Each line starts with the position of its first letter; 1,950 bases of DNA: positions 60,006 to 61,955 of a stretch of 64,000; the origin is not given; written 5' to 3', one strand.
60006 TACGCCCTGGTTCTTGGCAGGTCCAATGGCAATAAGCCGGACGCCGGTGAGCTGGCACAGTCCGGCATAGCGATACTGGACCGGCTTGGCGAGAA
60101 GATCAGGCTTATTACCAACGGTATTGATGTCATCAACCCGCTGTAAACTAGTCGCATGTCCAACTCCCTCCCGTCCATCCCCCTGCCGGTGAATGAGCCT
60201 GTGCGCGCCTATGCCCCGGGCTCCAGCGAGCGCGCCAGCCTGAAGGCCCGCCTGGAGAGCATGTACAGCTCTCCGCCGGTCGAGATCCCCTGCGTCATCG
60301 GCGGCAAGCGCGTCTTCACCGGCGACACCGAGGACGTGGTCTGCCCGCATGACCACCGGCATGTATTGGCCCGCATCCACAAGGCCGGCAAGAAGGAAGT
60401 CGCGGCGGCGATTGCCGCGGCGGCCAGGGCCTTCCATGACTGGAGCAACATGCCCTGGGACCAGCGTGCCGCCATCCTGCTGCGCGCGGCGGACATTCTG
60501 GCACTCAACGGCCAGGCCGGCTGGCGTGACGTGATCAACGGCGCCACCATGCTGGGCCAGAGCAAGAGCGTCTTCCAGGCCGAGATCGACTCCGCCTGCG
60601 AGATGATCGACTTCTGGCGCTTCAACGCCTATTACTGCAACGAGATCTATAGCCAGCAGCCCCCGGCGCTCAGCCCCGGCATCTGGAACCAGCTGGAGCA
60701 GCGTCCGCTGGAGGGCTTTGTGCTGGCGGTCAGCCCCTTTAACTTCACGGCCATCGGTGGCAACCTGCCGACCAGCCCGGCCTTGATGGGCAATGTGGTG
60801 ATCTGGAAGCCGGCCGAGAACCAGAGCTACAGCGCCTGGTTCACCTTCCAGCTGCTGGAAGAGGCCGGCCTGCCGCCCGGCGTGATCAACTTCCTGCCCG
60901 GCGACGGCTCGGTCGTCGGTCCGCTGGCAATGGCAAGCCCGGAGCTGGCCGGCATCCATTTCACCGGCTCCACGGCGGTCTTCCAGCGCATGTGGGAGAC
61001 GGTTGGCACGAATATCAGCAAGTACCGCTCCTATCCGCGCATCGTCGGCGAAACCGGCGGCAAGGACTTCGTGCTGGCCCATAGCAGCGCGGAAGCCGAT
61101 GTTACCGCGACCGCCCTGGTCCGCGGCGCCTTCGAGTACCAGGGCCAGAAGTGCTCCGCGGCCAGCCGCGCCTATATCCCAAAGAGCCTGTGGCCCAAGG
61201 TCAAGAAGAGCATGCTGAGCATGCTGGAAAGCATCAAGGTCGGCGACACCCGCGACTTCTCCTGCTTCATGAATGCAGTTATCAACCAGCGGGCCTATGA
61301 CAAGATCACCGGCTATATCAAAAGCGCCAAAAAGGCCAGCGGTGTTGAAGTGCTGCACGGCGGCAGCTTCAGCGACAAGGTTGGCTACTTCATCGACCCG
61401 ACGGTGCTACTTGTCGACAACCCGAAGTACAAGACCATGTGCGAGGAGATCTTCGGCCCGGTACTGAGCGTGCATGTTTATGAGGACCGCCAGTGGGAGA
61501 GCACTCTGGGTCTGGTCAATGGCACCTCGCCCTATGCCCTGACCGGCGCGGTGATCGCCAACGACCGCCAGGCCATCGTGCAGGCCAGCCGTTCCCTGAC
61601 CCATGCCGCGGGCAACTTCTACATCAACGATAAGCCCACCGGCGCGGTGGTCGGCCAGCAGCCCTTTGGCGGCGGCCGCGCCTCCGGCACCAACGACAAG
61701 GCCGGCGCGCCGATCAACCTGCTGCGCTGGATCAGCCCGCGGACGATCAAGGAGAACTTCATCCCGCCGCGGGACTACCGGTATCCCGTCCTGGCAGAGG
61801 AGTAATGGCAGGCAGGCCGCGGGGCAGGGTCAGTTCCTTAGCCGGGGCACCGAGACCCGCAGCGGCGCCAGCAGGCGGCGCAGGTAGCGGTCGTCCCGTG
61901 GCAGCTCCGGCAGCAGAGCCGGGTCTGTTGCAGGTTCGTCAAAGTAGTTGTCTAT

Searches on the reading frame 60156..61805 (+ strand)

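Call 25: search_protein_families(library=pfam, proteins=[window:60156-61805:+], max_evalue=0.001)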
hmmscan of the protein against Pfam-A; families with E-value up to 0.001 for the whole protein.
window:60156-61805:+ (549 aa): 1 family
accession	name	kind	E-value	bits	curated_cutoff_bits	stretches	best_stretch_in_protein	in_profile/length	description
PF00171.27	Aldedh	-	1.9e-100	337.1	23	1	58-519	8-449/461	Aldehyde dehydrogenase family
